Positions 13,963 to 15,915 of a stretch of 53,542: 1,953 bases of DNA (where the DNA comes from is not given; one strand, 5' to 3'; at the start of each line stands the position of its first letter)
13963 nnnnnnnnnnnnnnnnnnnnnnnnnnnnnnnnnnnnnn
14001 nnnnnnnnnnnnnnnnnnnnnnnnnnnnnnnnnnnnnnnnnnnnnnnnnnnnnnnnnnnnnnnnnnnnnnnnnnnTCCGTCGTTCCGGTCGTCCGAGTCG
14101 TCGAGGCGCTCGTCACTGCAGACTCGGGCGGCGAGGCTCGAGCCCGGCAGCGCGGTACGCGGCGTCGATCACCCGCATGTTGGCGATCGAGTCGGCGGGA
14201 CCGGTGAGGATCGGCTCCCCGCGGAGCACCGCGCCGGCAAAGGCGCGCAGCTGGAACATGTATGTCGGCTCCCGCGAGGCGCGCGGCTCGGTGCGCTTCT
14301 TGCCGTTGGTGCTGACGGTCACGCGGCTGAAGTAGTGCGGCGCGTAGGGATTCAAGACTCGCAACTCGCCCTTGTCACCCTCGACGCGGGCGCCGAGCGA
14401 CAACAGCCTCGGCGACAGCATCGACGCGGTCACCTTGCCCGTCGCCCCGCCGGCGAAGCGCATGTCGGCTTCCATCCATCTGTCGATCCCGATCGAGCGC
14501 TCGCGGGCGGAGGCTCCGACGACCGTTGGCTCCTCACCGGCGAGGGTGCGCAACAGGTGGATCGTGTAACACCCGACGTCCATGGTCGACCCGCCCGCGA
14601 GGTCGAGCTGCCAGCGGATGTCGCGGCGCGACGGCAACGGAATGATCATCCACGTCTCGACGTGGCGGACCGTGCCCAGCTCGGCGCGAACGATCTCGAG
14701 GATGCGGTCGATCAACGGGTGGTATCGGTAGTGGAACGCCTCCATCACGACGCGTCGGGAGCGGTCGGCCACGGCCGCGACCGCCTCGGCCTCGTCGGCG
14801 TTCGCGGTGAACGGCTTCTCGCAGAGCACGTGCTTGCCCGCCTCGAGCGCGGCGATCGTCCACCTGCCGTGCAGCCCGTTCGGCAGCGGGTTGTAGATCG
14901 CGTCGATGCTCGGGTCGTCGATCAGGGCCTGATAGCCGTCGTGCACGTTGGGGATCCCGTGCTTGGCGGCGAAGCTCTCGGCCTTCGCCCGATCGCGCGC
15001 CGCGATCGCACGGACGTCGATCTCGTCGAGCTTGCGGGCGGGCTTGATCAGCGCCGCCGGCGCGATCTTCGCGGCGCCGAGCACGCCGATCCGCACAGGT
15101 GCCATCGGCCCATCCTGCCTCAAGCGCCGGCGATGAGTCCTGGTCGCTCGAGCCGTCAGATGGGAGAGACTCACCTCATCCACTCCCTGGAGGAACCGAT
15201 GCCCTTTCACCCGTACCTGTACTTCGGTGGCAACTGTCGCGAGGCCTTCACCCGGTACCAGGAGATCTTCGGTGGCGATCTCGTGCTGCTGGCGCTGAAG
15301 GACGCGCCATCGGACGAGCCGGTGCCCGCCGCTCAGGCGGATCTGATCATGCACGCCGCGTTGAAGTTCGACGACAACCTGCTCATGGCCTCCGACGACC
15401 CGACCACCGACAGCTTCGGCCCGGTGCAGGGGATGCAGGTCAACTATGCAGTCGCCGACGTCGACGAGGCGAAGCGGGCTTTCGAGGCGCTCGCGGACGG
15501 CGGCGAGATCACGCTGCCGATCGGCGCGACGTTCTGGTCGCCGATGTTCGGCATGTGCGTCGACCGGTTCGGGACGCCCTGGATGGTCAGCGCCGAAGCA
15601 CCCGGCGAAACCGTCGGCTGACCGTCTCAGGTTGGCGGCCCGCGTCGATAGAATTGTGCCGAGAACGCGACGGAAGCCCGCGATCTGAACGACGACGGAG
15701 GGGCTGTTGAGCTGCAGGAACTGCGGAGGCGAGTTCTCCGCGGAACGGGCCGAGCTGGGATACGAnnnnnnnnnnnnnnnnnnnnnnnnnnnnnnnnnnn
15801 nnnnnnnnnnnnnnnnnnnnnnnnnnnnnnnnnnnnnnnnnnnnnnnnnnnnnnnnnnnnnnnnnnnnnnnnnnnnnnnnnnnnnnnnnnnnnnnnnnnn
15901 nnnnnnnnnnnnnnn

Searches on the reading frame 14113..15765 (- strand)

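Call 57: search_protein_families(library=pfam, proteins=[window:14113-15765:-], max_evalue=0.001)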
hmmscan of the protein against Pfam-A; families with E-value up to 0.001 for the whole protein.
window:14113-15765:- (550 aa): 3 families
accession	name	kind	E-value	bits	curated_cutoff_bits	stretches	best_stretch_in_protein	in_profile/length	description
PF01408.29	GFO_IDH_MocA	-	4.3e-23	82.7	24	1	224-343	1-119/120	Oxidoreductase family, NAD-binding Rossmann fold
PF22725.1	GFO_IDH_MocA_C3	-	2e-17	63.8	27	1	361-468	11-123/124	GFO/IDH/MocA C-terminal domain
PF02894.22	GFO_IDH_MocA_C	-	9.2e-11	42.4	22.9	1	361-540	7-210/218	Oxidoreductase family, C-terminal alpha/beta domain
